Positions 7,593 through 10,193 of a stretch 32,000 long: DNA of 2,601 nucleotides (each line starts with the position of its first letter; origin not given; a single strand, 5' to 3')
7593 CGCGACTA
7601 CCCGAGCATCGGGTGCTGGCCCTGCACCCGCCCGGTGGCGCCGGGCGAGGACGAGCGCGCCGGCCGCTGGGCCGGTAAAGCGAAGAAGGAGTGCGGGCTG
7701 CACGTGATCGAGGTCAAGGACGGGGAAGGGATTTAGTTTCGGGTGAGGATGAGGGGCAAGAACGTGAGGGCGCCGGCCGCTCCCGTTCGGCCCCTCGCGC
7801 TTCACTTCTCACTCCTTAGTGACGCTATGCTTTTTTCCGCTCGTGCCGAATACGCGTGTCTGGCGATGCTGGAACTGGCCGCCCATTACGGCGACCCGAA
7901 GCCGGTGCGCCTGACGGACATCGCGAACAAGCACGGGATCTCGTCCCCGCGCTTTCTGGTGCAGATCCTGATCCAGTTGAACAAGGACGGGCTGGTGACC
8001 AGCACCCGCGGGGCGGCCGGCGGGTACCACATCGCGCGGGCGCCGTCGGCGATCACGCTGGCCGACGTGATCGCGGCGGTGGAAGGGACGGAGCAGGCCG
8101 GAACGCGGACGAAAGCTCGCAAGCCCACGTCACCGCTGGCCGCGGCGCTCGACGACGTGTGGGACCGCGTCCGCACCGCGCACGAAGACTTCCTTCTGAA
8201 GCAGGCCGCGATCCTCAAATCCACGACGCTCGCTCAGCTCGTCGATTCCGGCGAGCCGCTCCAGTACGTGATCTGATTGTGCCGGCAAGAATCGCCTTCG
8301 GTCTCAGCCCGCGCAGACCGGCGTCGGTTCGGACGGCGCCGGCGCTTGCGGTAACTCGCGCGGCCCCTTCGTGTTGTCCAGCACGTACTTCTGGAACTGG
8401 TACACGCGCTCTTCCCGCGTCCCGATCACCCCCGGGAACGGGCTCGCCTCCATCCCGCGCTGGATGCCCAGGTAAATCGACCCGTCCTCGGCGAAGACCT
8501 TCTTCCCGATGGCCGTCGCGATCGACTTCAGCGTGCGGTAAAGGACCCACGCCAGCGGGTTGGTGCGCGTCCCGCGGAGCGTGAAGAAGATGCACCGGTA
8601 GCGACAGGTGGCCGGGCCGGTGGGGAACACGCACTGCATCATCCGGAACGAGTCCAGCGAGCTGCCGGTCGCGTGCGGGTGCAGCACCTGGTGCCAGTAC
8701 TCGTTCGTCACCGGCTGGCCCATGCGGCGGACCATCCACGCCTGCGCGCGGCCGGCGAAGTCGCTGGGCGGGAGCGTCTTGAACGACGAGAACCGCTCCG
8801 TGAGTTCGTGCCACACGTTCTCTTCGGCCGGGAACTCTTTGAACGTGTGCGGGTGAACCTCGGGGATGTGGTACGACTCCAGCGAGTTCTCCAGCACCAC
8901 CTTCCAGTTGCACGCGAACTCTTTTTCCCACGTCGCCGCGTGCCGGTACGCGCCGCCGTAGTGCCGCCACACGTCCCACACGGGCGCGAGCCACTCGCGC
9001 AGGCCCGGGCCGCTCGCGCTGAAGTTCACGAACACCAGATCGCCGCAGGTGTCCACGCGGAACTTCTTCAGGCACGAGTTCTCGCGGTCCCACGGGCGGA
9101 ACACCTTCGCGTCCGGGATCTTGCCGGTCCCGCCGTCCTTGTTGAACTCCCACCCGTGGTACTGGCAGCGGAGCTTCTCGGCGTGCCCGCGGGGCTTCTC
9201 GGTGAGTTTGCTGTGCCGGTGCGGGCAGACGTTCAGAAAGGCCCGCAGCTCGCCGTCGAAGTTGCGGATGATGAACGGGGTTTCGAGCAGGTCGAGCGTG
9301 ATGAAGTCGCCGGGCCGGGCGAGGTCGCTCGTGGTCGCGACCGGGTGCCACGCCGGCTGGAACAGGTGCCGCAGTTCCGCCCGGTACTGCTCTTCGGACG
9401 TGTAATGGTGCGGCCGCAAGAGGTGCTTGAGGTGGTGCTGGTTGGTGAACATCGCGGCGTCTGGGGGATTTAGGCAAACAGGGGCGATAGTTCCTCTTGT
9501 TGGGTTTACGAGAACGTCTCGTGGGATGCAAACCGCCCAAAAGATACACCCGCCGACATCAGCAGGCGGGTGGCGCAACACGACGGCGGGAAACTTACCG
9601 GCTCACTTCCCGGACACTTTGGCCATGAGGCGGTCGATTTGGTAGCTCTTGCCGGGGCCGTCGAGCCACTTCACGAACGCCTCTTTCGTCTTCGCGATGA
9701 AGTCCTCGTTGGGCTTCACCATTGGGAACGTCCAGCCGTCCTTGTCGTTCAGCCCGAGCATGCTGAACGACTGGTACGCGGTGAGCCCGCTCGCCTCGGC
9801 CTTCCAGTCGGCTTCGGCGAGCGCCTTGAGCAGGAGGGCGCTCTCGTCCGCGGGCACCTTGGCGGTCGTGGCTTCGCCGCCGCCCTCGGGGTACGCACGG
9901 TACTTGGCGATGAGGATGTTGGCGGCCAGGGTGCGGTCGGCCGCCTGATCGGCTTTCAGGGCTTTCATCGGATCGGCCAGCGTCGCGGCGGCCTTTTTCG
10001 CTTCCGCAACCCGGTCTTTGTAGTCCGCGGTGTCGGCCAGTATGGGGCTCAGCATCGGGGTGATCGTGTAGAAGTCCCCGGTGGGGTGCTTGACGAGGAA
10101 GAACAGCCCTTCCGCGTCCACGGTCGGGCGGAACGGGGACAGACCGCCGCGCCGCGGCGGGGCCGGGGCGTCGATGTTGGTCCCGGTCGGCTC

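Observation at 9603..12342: Three tandem paralogous genes for secreted proteins of an unrecognised family, with near-identical 3' ends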

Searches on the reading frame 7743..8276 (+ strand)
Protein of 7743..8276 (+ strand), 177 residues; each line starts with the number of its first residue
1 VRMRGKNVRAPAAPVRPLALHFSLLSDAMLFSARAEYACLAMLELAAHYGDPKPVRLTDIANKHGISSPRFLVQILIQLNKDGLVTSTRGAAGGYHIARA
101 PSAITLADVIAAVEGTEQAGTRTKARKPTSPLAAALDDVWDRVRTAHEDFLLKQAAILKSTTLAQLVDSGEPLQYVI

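Call 46: search_protein_families(library=pfam, proteins=[window:7743-8276:+], max_evalue=0.01)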
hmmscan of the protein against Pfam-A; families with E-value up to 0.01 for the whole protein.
window:7743-8276:+ (177 aa): 1 family
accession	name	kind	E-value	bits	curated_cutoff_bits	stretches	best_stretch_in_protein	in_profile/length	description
PF02082.26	Rrf2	-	2e-28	99.6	30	1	32-168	2-131/132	Iron-dependent Transcriptional regulator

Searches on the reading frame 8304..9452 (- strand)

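Call 46: search_protein_families(library=pfam, proteins=[window:8304-9452:-], max_evalue=0.01)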
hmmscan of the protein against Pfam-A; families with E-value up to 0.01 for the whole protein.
window:8304-9452:- (382 aa): 3 families
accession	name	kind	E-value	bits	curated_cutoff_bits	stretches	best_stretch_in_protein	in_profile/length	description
PF00848.25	Ring_hydroxyl_A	-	1.1e-23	84.7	24.9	1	168-361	3-206/208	Ring hydroxylating alpha subunit (catalytic domain)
PF00355.32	Rieske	-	3.2e-17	62.7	20.3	1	35-117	2-83/88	Rieske [2Fe-2S] domain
PF19112.6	VanA_C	-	0.00043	20.9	23.5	1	179-334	1-162/193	Vanillate O-demethylase oxygenase C-terminal domain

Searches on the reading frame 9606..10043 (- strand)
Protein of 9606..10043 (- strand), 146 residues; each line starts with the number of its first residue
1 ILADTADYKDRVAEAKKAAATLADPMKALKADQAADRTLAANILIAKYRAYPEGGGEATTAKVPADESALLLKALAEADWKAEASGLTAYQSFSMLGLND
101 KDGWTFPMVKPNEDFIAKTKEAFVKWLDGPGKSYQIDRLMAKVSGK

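Call 39: predict_structure(alignment_id=A4)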
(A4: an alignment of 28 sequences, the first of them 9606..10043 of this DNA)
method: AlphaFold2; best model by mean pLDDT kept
length: 146 residues; sequences in the alignment: 28
mean_pLDDT: 92.1   pTM: 0.85
mean pLDDT of the five models: 92.1, 91.5, 91.1, 89.9, 88.1
residues with pLDDT >= 90: 111; 70-90: 29; 50-70: 5; < 50: 1
segments of 3 or more residues with pLDDT < 50: none
pLDDT, mean of each block of 10 residues (from residue 1): 77 91 98 96 96 85 98 97 85 96 95 96 97 96 71
secondary structure, 60 per line:
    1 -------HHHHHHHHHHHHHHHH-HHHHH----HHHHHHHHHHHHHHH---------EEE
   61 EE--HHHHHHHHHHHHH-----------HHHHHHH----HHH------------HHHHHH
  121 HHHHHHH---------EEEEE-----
elements in order: H8-23 H25-29 H34-48 E58-62 H65-77 H89-95 H115-127 E137-141
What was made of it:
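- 9606..10028 (-): C-terminal helical domain of A (residues ~146-286), carrying the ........, DGW and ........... motifs and a Lys-rich tail. The domain-only AF2 model has pLDDT 92 (call 39).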

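Call 41: fold_search(model_id=the predicted structure, library=pdb)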
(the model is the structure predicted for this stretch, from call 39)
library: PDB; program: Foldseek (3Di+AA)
matches with E <= 10: 43; with E <= 0.001: 0
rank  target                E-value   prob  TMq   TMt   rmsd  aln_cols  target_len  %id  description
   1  7q1e_C                1.7e+00  0.08  0.20  0.19  11.6       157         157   16  CPAP:TUBULIN:IIH5 ALPHAREP COMPLEX (released 2022-04-13)
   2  3mgx_B                2.5e+00  0.04  0.18  0.09  14.7       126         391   16  Crystal Structure of P450 OxyD that is involved in the Biosynthesis of Vancomycin-type Antibiotics (released 2010-06-02)
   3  9t1m_E                2.7e+00  0.10  0.27  0.25   9.0       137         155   18  Nuclear export protein/Non-structural protein 2 (NEP/NS2) in complex with artificial alpha Rep protein (released 2025-11-12)
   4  6s9m_D                2.8e+00  0.06  0.17  0.09  12.5       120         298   13  Designed Armadillo Repeat protein Lock2 fused to target peptide KRKRKAKITW (released 2020-02-19)
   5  7q1e_D                3.0e+00  0.08  0.23  0.22   8.4       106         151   18  CPAP:TUBULIN:IIH5 ALPHAREP COMPLEX (released 2022-04-13)
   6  9t1m_A                3.1e+00  0.08  0.23  0.22   9.0       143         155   16  Nuclear export protein/Non-structural protein 2 (NEP/NS2) in complex with artificial alpha Rep protein (released 2025-11-12)
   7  5dcq_B                3.1e+00  0.07  0.25  0.24  12.3       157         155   17  Crystal structure of bacterial adhesin, FNE from Streptococcus equi spp. equi. (released 2016-06-29)
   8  6yxx_EN               3.5e+00  0.12  0.27  0.08  12.5       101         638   15  State A of the Trypanosoma brucei mitoribosomal large subunit assembly intermediate (released 2020-10-14)
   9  5h7c_C                3.7e+00  0.07  0.23  0.11  10.8       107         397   14  Crystal structure of a repeat protein with two Protein A-DHR14 repeat modules (released 2017-06-28)
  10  4jw3_C                4.1e+00  0.06  0.22  0.30  11.7       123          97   14  Selection of specific protein binders for pre-defined targets from an optimized library of artificial helicoidal repea (released 2013-09-25)
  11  8aw4_B                4.4e+00  0.10  0.29  0.35   8.7       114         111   13  Structure of a complex of biosynthetic proteins bB-E3 and bGFPD-YY (released 2022-12-28)
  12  7lcz_B                4.4e+00  0.06  0.26  0.16   8.5       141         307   12  Crystal structure of the ARM domain from Drosophila SARM1 in complex with NMN (released 2021-03-10)
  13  6s9m_E                4.6e+00  0.04  0.16  0.10  12.3       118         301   12  Designed Armadillo Repeat protein Lock2 fused to target peptide KRKRKAKITW (released 2020-02-19)
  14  9qpq_M                4.6e+00  0.04  0.20  0.20  10.8       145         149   14  The structure of the COPI leaf bound to GOLPH3 (released 2025-10-22)
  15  2bap_A                5.2e+00  0.03  0.16  0.10  11.7       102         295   16  Crystal structure of the N-terminal mDia1 Armadillo Repeat Region and Dimerisation Domain in complex with the mDia1 au (released 2006-03-07)
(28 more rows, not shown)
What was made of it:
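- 9606..10028 (-): Its best PDB match is E=1.7, to alphaRep/ARM designs with TM<0.3 (call 41).
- On HEAT/ARM repeat (C-terminal domain): Best Foldseek E is 1.7 with TM<0.3 (call 41).
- Tried and rejected: Foldseek of the C-terminal domain alone against the PDB found nothing at E<1 (call 41).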
